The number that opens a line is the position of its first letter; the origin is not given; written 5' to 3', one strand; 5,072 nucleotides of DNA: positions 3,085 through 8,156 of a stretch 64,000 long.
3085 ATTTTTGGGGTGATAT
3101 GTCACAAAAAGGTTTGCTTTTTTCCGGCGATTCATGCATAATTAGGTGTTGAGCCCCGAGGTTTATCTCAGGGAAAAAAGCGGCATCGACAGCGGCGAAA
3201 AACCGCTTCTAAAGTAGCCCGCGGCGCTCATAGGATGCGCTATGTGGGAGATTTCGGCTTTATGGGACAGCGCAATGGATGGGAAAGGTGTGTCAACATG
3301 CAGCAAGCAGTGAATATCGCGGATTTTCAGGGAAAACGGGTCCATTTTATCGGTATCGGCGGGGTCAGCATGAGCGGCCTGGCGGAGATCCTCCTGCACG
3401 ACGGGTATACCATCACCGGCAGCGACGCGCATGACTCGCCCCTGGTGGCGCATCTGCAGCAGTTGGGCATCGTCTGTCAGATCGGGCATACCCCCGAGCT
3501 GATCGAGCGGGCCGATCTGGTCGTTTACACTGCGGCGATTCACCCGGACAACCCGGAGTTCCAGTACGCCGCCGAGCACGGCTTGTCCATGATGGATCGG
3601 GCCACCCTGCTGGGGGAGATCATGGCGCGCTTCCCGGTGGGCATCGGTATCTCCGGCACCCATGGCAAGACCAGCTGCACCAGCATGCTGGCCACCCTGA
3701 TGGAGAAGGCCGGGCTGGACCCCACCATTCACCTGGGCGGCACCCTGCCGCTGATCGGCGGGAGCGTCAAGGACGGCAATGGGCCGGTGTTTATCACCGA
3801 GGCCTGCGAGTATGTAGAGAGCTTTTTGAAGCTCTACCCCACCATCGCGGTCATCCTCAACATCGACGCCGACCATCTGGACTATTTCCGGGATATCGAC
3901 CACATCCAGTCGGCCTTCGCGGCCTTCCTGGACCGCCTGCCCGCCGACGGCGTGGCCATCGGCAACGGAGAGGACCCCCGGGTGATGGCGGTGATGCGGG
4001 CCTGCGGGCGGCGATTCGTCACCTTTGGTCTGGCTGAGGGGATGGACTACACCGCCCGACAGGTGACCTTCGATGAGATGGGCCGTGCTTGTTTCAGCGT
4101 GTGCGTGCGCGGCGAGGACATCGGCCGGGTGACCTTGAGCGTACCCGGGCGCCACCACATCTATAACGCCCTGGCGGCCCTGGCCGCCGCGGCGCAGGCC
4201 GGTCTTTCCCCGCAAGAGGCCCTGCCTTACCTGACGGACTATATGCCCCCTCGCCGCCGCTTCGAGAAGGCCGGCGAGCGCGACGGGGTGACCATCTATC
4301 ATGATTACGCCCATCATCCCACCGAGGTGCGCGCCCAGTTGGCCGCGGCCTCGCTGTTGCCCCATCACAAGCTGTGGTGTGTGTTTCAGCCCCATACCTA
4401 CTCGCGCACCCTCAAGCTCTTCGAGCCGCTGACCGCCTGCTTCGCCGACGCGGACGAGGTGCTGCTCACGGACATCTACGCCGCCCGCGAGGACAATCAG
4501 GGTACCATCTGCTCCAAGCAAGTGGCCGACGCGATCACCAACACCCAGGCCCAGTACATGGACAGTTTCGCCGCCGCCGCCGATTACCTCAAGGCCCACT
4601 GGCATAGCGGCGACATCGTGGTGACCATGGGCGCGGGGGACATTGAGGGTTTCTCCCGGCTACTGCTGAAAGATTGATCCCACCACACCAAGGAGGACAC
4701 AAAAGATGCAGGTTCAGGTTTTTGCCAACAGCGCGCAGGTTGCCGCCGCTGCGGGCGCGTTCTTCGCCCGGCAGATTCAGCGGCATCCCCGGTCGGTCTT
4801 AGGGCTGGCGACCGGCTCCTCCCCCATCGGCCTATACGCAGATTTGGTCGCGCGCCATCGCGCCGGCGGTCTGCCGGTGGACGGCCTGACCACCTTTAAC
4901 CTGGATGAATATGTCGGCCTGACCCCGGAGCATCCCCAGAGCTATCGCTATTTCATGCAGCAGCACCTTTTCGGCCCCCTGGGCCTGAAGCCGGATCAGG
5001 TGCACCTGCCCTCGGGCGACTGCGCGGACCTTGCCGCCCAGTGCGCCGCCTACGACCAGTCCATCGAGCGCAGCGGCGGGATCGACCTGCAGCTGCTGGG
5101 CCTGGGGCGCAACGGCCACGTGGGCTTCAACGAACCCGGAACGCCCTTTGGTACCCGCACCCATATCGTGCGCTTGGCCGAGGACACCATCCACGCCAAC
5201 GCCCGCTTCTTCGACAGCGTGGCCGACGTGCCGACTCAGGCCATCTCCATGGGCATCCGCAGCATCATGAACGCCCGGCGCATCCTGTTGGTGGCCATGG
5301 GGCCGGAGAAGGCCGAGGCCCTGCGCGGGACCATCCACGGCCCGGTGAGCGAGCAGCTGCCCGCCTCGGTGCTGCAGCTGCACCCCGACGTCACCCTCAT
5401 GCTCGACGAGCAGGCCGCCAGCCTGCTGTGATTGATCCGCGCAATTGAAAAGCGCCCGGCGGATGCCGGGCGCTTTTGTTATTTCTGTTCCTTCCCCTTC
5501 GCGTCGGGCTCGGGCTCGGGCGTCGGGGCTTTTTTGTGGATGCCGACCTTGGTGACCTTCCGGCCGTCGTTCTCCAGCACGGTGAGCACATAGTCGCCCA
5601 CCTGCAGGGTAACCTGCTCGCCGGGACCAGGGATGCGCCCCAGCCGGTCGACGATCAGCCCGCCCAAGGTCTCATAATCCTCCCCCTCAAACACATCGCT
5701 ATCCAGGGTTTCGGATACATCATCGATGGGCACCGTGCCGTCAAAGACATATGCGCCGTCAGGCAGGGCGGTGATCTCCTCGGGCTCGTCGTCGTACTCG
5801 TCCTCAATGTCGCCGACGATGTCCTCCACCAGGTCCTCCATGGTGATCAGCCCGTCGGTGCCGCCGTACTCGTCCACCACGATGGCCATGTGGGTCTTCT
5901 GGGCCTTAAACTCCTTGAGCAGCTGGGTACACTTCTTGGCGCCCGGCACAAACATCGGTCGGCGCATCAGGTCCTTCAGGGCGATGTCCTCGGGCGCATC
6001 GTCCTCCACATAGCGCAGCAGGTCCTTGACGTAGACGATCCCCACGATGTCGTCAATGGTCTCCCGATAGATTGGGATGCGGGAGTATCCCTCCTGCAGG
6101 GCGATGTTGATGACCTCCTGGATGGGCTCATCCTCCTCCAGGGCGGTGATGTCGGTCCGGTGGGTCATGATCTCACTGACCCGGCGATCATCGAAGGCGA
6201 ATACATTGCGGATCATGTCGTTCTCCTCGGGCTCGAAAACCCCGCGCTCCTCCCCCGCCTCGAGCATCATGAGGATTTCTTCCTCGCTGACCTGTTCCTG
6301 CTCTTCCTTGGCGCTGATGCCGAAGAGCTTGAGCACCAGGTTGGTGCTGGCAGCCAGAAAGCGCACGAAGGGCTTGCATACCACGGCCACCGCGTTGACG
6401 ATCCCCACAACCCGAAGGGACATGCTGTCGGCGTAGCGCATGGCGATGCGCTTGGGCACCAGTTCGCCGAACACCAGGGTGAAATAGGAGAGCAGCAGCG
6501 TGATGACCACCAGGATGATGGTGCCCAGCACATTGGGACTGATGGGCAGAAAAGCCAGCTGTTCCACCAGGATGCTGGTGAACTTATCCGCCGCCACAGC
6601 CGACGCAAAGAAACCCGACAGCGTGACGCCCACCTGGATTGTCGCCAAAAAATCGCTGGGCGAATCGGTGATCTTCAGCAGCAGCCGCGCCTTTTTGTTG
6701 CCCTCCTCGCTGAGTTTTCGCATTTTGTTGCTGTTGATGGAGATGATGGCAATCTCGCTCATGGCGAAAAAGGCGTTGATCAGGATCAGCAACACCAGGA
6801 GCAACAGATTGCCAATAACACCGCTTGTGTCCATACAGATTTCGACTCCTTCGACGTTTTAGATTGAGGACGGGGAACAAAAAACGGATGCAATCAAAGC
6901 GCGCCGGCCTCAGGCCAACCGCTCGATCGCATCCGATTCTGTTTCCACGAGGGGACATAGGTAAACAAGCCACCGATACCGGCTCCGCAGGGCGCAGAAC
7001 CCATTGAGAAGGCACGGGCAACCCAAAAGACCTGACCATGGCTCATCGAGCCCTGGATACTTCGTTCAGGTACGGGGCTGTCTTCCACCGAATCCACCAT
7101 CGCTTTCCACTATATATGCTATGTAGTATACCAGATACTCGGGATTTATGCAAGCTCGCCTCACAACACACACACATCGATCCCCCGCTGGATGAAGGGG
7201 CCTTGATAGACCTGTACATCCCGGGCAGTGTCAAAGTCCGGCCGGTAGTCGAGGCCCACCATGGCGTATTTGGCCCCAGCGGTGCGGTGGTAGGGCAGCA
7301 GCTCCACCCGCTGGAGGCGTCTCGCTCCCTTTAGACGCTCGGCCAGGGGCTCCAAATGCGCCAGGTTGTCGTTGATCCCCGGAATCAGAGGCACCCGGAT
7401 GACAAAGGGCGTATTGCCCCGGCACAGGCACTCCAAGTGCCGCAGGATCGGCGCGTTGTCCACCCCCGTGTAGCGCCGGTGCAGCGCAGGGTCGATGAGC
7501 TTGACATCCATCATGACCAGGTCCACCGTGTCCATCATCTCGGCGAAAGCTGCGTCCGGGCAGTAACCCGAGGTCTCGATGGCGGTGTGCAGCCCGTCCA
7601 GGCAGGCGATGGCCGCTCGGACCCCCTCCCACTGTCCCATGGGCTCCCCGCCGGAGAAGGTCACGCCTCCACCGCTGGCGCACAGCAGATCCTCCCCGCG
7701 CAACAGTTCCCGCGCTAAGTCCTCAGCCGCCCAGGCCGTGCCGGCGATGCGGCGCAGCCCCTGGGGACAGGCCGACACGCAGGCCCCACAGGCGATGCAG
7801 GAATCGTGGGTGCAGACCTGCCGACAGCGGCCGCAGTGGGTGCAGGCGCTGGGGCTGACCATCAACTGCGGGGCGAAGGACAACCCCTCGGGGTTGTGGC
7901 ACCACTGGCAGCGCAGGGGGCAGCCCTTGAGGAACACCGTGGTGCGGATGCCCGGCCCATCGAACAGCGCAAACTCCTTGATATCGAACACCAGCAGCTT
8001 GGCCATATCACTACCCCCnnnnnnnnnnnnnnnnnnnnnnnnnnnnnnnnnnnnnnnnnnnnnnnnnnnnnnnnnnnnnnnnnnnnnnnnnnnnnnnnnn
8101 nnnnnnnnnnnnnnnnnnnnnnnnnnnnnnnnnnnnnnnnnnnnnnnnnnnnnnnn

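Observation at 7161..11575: Short, unassigned glycyl-radical enzyme and its activase, translationally coupled to a GH51 arabinofuranosidase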

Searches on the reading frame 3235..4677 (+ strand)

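Call 69: search_protein_families(library=pfam, proteins=[window:3235-4677:+], max_evalue=0.00001)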
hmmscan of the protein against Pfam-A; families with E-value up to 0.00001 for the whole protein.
window:3235-4677:+ (480 aa): 3 families
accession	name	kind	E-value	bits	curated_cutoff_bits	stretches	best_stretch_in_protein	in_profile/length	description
PF08245.18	Mur_ligase_M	-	3e-28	99.6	24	1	139-319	1-200/200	Mur ligase middle domain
PF01225.30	Mur_ligase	-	6.9e-25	87.7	21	1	36-133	2-94/95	Mur ligase family, catalytic domain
PF02875.26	Mur_ligase_C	-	6.3e-20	72.7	28.4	1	341-468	1-127/127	Mur ligase, glutamate ligase domain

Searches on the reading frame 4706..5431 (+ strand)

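Call 69: search_protein_families(library=pfam, proteins=[window:4706-5431:+], max_evalue=0.00001)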
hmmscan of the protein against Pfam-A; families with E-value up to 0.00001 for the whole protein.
window:4706-5431:+ (241 aa): 1 family
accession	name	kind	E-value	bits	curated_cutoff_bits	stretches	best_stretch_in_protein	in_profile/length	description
PF01182.26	Glucosamine_iso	-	6.7e-21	75.6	27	1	11-224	9-217/225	Glucosamine-6-phosphate isomerases/6-phosphogluconolactonase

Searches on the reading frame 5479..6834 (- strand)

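Call 69: search_protein_families(library=pfam, proteins=[window:5479-6834:-], max_evalue=0.00001)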
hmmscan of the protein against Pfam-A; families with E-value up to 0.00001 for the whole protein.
window:5479-6834:- (451 aa): 3 families
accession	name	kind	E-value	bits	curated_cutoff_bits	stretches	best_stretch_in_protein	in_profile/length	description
PF01595.25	CNNM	-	1e-50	172.3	28.4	1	11-204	1-181/181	Cyclin M transmembrane N-terminal domain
PF03471.22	CorC_HlyC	-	2.1e-23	82.6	27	1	357-434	3-79/81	Transporter associated domain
PF00571.33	CBS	-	4.8e-16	59.3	24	1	219-277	1-56/57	CBS domain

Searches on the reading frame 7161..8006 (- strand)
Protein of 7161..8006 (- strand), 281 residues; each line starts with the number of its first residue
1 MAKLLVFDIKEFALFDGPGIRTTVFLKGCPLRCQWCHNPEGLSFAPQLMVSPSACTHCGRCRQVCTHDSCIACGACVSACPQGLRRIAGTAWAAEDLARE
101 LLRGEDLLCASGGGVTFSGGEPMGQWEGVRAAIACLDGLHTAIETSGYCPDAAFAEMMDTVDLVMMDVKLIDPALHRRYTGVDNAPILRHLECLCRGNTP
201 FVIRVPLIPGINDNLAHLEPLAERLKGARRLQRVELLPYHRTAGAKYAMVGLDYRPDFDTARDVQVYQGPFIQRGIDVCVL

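Call 6: search_protein_families(library=pfam, proteins=[window:7161-8006:-])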
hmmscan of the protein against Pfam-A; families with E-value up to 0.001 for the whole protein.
window:7161-8006:- (281 aa): 8 families
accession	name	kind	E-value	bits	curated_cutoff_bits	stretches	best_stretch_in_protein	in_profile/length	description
PF04055.27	Radical_SAM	-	2e-13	51.3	29.5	1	25-214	3-157/166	Radical SAM superfamily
PF13353.11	Fer4_12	-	1.1e-09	39.2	22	1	16-154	2-98/137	4Fe-4S single cluster domain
PF00037.32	Fer4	-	3.6e-07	30.2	21.1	1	68-83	6-21/24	4Fe-4S binding domain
PF12800.12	Fer4_4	-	4.6e-06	27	24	1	68-83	2-17/17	4Fe-4S binding domain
PF12838.12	Fer4_7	-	8.1e-06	26.7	27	0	69-88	1-20/52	4Fe-4S dicluster domain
PF12837.12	Fer4_6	-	0.00014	22.1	25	0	68-81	7-20/24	4Fe-4S binding domain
PF12797.12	Fer4_2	-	0.00029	21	24.5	0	68-81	8-21/22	4Fe-4S binding domain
PF13187.11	Fer4_9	-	0.00078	19.9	27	0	69-83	36-50/52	4Fe-4S dicluster domain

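Call 7: search_protein_families(library=ncbifam, proteins=[window:7161-8006:-])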
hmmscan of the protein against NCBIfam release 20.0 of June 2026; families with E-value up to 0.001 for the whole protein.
window:7161-8006:- (281 aa): 18 families
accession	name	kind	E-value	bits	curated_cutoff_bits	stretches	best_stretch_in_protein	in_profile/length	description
TIGR02494.1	PFLE_PFLC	subfamily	4.6e-79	265.7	174.35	1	6-258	1-272/293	glycyl-radical enzyme activating protein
NF043069.1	T4HPD_activ_SAM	equivalog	1.3e-71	241.4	425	1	5-256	3-270/299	trans-4-hydroxy-L-proline dehydratase activase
NF048010.1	SfplDhtActHpsHDes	equivalog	2.4e-61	207.2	430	1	5-257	7-281/298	(2S)-3-sulfopropanediol dehydratase activating enzyme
TIGR04395.1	cutC_activ_rSAM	equivalog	5.1e-61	206.6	360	1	3-256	4-279/309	choline TMA-lyase-activating enzyme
NF033717.2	HPDL_rSAM_activ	equivalog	1.5e-58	198.5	420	1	3-266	3-291/311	4-hydroxyphenylacetate decarboxylase activase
NF033719.1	ind_deCO2_activ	equivalog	1.9e-55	188.3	425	2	70-255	87-274/302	indoleacetate decarboxylase activase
NF048008.1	SfplDhtActHpfHKleb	equivalog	1.6e-52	178.8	500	1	6-255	2-274/308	(2S)-3-sulfopropanediol dehydratase activating enzyme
TIGR04003.1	rSAM_BssD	equivalog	3e-51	174.5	496.45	2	68-252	84-272/314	[benzylsuccinate synthase]-activating enzyme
TIGR02493.1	PFLA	equivalog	1.8e-49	168.2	231.75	2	80-255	34-213/235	pyruvate formate-lyase-activating protein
NF007483.0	PRK10076.1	equivalog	2.2e-42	145.2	326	1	6-255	24-262/292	[formate-C-acetyltransferase]-activating enzyme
NF008356.0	PRK11145.1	equivalog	2.4e-35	122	375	2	89-255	48-218/246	pyruvate formate lyase 1-activating protein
TIGR04041.1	activase_YjjW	hypoth_equivalog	3.7e-34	118.4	250.2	1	6-242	4-241/276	YjjW family glycine radical enzyme activase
TIGR02495.1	NrdG2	equivalog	3.3e-17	62.5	131.15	2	114-227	65-182/193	anaerobic ribonucleoside-triphosphate reductase activating protein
TIGR02491.1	NrdG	equivalog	2.1e-09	37.5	126.1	1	8-44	4-40/154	anaerobic ribonucleoside-triphosphate reductase activating protein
TIGR04337.1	AmmeMemoSam_rS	hypoth_equivalog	3.5e-05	22.8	220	1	131-225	138-234/349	AmmeMemoRadiSam system radical SAM enzyme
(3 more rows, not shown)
